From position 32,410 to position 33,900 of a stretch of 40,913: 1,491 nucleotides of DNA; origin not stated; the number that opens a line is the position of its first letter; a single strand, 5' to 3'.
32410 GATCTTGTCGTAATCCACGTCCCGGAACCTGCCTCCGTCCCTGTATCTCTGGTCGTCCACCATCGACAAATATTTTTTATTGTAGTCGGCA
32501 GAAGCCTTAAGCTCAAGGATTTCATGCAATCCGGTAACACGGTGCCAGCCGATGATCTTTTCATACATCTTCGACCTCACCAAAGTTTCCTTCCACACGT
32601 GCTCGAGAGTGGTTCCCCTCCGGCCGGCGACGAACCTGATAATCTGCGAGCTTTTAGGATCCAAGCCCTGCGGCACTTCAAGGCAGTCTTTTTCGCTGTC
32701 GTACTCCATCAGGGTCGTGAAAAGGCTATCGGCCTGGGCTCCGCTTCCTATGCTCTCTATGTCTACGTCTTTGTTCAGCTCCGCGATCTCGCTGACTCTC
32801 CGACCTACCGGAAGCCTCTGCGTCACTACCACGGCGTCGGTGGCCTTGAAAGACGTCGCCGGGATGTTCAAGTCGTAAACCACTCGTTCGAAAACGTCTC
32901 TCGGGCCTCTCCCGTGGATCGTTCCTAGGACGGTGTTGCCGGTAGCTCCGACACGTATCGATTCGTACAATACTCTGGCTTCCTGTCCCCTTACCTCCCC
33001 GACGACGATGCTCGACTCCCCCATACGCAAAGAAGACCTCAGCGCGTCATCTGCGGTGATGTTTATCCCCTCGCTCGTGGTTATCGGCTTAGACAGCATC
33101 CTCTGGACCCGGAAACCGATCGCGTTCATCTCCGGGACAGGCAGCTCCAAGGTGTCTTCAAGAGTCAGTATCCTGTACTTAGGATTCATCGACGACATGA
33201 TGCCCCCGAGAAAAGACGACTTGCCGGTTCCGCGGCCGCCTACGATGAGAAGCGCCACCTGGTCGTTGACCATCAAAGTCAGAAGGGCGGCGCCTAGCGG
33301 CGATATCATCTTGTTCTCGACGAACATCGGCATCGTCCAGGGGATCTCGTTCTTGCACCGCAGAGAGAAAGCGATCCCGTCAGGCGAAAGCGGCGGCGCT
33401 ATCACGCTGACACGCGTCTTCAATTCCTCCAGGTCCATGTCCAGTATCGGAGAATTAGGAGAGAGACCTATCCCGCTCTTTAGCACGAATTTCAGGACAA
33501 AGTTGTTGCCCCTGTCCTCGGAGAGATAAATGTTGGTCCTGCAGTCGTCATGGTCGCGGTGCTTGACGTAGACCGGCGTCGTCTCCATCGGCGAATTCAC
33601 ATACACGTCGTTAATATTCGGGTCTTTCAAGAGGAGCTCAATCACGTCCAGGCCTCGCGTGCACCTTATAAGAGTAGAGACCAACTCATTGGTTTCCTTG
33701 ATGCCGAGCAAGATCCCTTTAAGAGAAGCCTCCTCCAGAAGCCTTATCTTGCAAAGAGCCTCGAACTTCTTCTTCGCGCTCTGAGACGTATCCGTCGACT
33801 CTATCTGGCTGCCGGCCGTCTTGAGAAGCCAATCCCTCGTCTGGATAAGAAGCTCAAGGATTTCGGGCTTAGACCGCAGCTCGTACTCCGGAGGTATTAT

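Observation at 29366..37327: A complete archaeal Tad/Flp-like (Epd-like) type IV pilus locus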

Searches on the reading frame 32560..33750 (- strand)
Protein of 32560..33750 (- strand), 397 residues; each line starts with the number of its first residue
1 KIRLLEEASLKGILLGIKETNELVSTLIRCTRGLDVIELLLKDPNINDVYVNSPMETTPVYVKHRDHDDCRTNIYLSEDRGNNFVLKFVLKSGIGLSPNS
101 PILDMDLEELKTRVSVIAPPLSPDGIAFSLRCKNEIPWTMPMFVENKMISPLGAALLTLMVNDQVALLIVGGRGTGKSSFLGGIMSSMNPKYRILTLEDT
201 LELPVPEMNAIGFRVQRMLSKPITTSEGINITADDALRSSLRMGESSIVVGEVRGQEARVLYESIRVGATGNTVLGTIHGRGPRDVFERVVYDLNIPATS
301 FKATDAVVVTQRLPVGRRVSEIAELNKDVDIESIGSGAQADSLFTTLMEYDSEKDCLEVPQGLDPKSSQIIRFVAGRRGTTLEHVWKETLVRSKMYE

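Call 67: search_solved_structures(query=window:32560-33750:-, max_evalue=0.000001, show_alignments=5)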
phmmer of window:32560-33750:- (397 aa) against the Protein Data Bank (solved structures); distinct sequences matched with E-value up to 0.000001: 12.
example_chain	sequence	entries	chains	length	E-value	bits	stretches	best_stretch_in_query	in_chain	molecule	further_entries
8rkd_E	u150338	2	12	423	3.8e-28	101.8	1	6-293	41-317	Pilus assembly ATPase CpaF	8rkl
8rjf_A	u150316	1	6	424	3.8e-28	101.8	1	6-293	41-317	Pilus assembly ATPase CpaF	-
9e24_A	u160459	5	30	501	6.2e-28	101.1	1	6-293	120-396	CpaF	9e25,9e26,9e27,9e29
2oap_1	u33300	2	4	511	8.4e-26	94.1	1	26-392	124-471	Type II secretion system protein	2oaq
4ii7_A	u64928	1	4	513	6.1e-22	81.4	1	34-356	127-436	FlaI ATPase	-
4ihq_A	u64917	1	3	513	4.1e-21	78.6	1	34-356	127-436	FlaI ATPase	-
6bge_A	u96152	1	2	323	5.6e-10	42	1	100-291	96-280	VirB11-like protein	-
1g6o_A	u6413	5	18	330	5.8e-10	41.9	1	100-291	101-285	CAG-ALPHA | virB11 homolog | Cag-alfa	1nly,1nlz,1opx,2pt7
2eyu_A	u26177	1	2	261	2e-07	33.6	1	163-291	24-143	twitching motility protein PilT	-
2gsz_A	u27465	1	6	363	3.5e-07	32.8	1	157-291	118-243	twitching motility protein PilT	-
2ewv_A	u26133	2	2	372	3.7e-07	32.7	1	157-291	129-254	twitching motility protein PilT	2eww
2gza_A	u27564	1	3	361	3.9e-07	32.6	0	164-290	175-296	Type IV secretion system protein VirB11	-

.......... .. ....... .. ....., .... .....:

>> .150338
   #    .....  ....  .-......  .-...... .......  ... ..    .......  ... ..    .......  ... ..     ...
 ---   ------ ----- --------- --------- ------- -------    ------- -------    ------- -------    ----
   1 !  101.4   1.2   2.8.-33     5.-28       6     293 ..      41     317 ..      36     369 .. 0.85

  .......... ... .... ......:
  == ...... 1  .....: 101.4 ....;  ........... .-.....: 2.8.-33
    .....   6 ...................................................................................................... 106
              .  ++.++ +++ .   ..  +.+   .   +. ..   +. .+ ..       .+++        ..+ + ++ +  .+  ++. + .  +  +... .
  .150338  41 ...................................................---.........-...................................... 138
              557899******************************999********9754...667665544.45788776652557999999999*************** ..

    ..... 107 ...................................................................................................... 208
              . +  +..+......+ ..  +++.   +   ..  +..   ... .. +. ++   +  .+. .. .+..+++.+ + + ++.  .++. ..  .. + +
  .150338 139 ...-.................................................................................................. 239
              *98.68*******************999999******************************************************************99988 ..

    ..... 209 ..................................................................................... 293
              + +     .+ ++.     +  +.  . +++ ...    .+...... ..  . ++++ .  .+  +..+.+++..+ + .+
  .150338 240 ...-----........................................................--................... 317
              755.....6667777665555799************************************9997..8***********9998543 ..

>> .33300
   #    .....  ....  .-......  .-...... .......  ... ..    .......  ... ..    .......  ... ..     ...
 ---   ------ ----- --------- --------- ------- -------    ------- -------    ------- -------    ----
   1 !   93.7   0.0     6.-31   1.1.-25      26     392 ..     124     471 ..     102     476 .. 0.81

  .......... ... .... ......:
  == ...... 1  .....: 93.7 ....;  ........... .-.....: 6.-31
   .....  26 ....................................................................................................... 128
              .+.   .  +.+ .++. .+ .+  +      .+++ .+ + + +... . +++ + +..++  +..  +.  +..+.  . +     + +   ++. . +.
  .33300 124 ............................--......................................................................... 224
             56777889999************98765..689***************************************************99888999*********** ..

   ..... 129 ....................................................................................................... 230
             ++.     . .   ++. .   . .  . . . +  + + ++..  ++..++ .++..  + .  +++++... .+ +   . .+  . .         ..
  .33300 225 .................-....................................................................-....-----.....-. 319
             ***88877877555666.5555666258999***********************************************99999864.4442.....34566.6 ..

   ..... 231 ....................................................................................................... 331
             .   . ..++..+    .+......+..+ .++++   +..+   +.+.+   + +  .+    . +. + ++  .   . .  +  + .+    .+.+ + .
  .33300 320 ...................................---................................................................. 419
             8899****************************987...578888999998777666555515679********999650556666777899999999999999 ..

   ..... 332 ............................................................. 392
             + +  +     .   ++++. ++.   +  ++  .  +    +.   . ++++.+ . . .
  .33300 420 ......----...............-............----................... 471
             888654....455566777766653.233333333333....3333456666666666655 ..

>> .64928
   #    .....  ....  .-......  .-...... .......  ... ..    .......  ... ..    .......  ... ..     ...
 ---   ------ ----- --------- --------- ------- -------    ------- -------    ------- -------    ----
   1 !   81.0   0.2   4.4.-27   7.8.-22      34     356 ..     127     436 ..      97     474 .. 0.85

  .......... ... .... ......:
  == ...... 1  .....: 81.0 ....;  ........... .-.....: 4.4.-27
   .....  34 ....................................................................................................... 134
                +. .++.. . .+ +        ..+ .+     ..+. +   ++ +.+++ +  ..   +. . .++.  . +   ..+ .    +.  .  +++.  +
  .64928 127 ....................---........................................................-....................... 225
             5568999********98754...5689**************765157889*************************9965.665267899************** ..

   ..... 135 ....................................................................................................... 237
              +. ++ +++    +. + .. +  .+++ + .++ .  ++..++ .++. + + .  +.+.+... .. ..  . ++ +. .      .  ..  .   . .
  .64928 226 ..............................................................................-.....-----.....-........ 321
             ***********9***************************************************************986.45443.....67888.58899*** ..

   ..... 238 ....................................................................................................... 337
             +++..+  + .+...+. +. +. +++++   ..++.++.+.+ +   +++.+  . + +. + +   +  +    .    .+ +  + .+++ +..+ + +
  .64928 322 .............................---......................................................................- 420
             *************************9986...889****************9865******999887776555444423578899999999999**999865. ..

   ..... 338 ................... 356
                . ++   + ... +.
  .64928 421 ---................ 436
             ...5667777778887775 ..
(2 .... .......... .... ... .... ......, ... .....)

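Call 69: search_dna_similar(query=window:32560-33750:-, collection=plasmids, mode=protein, max_rows=40, rows=spread, max_evalue=1e-8)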
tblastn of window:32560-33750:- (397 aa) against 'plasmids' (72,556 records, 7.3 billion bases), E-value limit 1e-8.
Records with a match: 1926; places in all: 2085; records where one place covers at least 80% of the query: 69.
Best place of each record, by identity: <60% 1926.
By first word of the organism name: Rhizobium 217; Ralstonia 142; Agrobacterium 112; Sinorhizobium 110; Xanthomonas 109; Vibrio 93; Pseudosulfitobacter 76; uncultured 76; Campylobacter 73; Escherichia 73; and 182 more.
By predicted mobility (MOB-suite, as given by PLSDB): conjugative 857; non-mobilizable 626; mobilizable 443.
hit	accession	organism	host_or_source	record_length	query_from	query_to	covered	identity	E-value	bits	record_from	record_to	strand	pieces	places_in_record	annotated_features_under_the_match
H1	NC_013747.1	Haloterrigena turkmenica DSM 5511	-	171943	27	311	72%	40.3%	2e-56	207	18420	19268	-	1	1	type II/IV secretion system ATPase subunit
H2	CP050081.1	Rhizobium leguminosarum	Trifolium pratense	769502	15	325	78%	30.1%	4e-26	118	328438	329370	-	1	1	CpaF family protein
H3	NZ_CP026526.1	Sinorhizobium meliloti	Medicago sativa L. subsp. ambigua,Cell ...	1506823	15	325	78%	28.8%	1e-23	110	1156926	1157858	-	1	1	none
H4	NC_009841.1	Bacillus thuringiensis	-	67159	4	353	88%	25.4%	3e-13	79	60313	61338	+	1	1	ATPase, T2SS/T4P/T4SS family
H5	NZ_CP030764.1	Rhizobium leguminosarum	Genomic DNA from Bacterial pure culture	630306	25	328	77%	28.8%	4e-15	85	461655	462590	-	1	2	ATPase, T2SS/T4P/T4SS family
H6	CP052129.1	Ralstonia solanacearum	tomato,cell culture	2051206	19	329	78%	28.0%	1e-17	93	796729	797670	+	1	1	CpaF family protein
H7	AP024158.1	Ralstonia solanacearum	Zingiber officinale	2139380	19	329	78%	28.0%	1e-17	93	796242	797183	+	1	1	type II/IV secretion system ATP-binding protein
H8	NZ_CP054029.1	Rhizobium hidalgonense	Pisum sativum l. (pea),Pure culture,Pea ...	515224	31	328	75%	29.0%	2e-15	86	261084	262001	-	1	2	ATPase, T2SS/T4P/T4SS family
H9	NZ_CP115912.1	Xanthomonas oryzae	Oryza sativa L.,Rice leaves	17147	25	336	79%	27.1%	4e-17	91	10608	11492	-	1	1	ATPase, T2SS/T4P/T4SS family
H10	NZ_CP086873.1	Pseudosulfitobacter pseudonitzschiae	Skeletonema costatum,The surface ...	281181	19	325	77%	27.3%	2e-20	101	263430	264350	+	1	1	CpaF family protein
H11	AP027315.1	Sphingobium sp. TomMM15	-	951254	33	325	74%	28.0%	2e-19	98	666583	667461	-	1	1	Flp pilus assembly protein, ATPase CpaF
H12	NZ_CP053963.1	Bacillus cereus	-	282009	22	334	79%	25.1%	4e-9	66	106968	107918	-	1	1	ATPase, T2SS/T4P/T4SS family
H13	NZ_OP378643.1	Klebsiella michiganensis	-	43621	40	325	72%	27.1%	3e-12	76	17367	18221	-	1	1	ATPase, T2SS/T4P/T4SS family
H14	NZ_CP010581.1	Bacillus thuringiensis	whole organism,soil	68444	4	291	73%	26.8%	3e-13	79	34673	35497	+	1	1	ATPase, T2SS/T4P/T4SS family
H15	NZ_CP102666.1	Sphingobium sp. JS3065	whole organism,chemical plant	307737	33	290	65%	29.1%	2e-20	101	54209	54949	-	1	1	CpaF family protein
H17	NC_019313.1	Sinorhizobium meliloti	Medicago sativa ssp. falcata,root ...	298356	32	291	65%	27.1%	2e-18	95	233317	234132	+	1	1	virB11: P-type DNA transfer ATPase VirB11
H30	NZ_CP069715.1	Escherichia coli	pig,liver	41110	99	326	57%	25.9%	3e-11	73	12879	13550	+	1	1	trbB: P-type conjugative transfer ATPase TrbB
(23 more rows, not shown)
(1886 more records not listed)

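Call 71: get_annotated_region(hit=H1, flank=9000)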
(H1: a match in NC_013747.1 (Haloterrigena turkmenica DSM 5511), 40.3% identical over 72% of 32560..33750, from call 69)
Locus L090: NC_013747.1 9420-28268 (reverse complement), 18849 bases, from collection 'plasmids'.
description: Haloterrigena turkmenica DSM 5511 plasmid pHTUR04, complete sequence
organism: Haloterrigena turkmenica DSM 5511 (NCBI taxid 543526)
taxonomy: Archaea; Euryarchaeota; Halobacteria; Halobacteriales; Natrialbaceae; Haloterrigena; Haloterrigena turkmenica; Haloterrigena turkmenica DSM 5511
host: -; source: -; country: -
typing (MOB-suite, as given by PLSDB): non-mobilizable
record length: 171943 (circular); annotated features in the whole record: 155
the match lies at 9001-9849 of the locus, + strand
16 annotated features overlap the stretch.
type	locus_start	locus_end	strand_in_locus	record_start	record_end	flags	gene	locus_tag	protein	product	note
CDS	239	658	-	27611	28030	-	-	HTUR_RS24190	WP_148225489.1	hypothetical protein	-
CDS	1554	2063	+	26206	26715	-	-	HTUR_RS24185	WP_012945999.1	hypothetical protein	-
CDS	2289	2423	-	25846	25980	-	-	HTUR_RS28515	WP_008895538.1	hypothetical protein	-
CDS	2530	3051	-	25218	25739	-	-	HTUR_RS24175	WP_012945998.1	SHOCT domain-containing protein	-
CDS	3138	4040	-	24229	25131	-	-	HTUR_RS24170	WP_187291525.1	ribonucleotide-diphosphate reductase subunit beta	GO:0009263 - deoxyribonucleotide biosynthetic process [Evidence IEA]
CDS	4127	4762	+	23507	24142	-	-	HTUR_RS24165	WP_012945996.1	helix-turn-helix domain-containing protein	-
CDS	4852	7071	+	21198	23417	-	-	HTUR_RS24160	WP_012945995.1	AAA family ATPase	-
CDS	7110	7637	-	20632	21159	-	-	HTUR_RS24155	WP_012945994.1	hypothetical protein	-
CDS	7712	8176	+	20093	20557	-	-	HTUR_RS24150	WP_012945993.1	hypothetical protein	-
CDS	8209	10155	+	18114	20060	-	-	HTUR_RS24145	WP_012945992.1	type II/IV secretion system ATPase subunit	-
CDS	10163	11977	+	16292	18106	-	-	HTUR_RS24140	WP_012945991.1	secretion system protein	-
CDS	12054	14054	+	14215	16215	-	-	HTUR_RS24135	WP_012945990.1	DEAD/DEAH box helicase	-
CDS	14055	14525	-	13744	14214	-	-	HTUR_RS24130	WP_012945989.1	hypothetical protein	-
CDS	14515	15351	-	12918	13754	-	-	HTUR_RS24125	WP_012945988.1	ParA family protein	-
CDS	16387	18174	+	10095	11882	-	-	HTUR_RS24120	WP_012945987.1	DUF87 domain-containing protein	-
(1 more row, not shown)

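Call 73: search_dna_similar(query=window:32560-33750:-, collection=plasmids, mode=protein, max_rows=30, rows=best, max_evalue=1e-20)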
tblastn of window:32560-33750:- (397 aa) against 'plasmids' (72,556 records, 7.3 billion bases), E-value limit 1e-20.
Records with a match: 186; places in all: 193; records where one place covers at least 80% of the query: 16.
Best place of each record, by identity: <60% 186.
By first word of the organism name: Sinorhizobium 73; Rhizobium 57; Azospirillum 13; Burkholderia 5; Vibrio 4; Caballeronia 3; Haloterrigena 2; Haloferax 2; Methylobacterium 2; Novosphingobium 2; and 21 more.
By predicted mobility (MOB-suite, as given by PLSDB): non-mobilizable 95; conjugative 84; mobilizable 7.
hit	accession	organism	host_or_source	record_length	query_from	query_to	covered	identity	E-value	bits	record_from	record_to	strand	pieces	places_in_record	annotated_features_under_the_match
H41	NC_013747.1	Haloterrigena turkmenica DSM 5511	-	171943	27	311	72%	40.3%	2e-56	207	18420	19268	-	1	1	type II/IV secretion system ATPase subunit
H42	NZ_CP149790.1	Haloterrigena sp. KLK7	cell culture,salt lake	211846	24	311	73%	39.2%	1e-54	201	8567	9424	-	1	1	type II/IV secretion system ATPase subunit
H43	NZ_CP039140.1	Haloferax mediterranei ATCC 33500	Cell culture,Spain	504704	19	397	95%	28.2%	5e-28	123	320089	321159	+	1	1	none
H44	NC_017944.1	Haloferax mediterranei ATCC 33500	-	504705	19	397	95%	28.2%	5e-28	123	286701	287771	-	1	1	none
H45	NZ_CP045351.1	Vibrio aquimaris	pure culture,Non-filtered water from ...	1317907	15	378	92%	28.7%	1e-26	119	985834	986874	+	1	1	none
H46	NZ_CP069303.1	Shinella sp. PSBB067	monoisolate,Minnesota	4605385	9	386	95%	27.5%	1e-24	113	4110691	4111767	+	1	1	none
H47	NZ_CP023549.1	Rhodobacter sp. CZR27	cell culture,paddy soil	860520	9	325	80%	30.4%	8e-25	114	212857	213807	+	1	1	CpaF family protein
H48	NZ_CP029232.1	Sinorhizobium fredii CCBAU 45436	Glycine max,cell culture,plant root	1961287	15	329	79%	30.4%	3e-27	121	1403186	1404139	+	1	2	record has no annotation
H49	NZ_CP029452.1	Sinorhizobium fredii CCBAU 25509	Glycine soja,cell culture,plant root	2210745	15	329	79%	30.4%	3e-27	121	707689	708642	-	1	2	record has no annotation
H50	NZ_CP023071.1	Sinorhizobium fredii CCBAU 83666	G.max,nodule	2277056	15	329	79%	30.4%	3e-27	121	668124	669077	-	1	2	record has no annotation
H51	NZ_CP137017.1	Sinorhizobium fredii GR64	Phaseolus vulgaris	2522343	15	329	79%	30.4%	3e-27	121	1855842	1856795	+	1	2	record has no annotation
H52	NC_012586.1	Sinorhizobium fredii NGR234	-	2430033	15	329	79%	30.4%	5e-27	120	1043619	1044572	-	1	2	record has no annotation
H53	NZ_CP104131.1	Sinorhizobium sp. K101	Phaseolus vulgaris,cell ...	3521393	9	351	86%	27.7%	3e-24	112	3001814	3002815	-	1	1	none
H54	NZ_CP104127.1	Sinorhizobium sp. M103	Phaseolus vulgaris,cell ...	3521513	9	351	86%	27.7%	3e-24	112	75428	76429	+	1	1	none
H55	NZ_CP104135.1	Sinorhizobium sp. C101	Phaseolus vulgaris,cell ...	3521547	9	351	86%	27.7%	3e-24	112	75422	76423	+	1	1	none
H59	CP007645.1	Rhizobium etli bv. phaseoli str. IE4803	Phaseolus vulgaris,whole organism,nodule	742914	15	325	78%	30.4%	1e-26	119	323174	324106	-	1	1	cpaF-2: Flp pilus assembly ATP-binding protein CpaF 2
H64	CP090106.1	Sinorhizobium meliloti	Medicago,Cell culture,Plant nodule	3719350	9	351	86%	27.5%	2e-23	110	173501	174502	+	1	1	tadA: Flp pilus assembly complex ATPase component TadA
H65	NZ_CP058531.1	Halobaculum halophilum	cell culture,sediment in salt lake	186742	19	397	95%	24.8%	2e-26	119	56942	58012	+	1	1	type II/IV secretion system ATPase subunit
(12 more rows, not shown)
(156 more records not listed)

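Call 74: get_annotated_region(hit=H59, flank=1500)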
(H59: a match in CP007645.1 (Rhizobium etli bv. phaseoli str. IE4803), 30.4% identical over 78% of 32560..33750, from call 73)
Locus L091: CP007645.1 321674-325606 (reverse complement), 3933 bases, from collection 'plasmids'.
description: Rhizobium etli bv. phaseoli str. IE4803 plasmid pRetIE4803d, complete sequence
organism: Rhizobium etli bv. phaseoli str. IE4803 (NCBI taxid 1432049)
taxonomy: Bacteria; Pseudomonadota; Alphaproteobacteria; Hyphomicrobiales; Rhizobiaceae; Rhizobium; Rhizobium etli; Rhizobium etli bv. phaseoli str. IE4803
host: -; source: Phaseolus vulgaris,whole organism,nodule; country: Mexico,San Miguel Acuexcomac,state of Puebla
typing (MOB-suite, as given by PLSDB): conjugative; replicon rep_cluster_841; relaxase MOBQ; mating-pair formation MPF_T
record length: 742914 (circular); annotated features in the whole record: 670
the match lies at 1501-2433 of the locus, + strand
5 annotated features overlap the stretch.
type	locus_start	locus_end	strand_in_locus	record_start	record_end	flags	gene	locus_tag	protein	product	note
CDS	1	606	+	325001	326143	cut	-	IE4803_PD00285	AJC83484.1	response regulator/pilus assembly domain-containing protein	-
CDS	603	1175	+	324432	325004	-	-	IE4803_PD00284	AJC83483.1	L,D-transpeptidase domain-containing protein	-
CDS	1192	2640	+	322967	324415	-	cpaF-2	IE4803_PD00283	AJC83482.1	Flp pilus assembly ATP-binding protein CpaF 2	-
CDS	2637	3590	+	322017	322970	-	-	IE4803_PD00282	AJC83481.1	type II secretion system F domain-containing protein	-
CDS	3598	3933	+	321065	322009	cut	-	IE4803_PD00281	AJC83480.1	type II secretion system F domain-containing protein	-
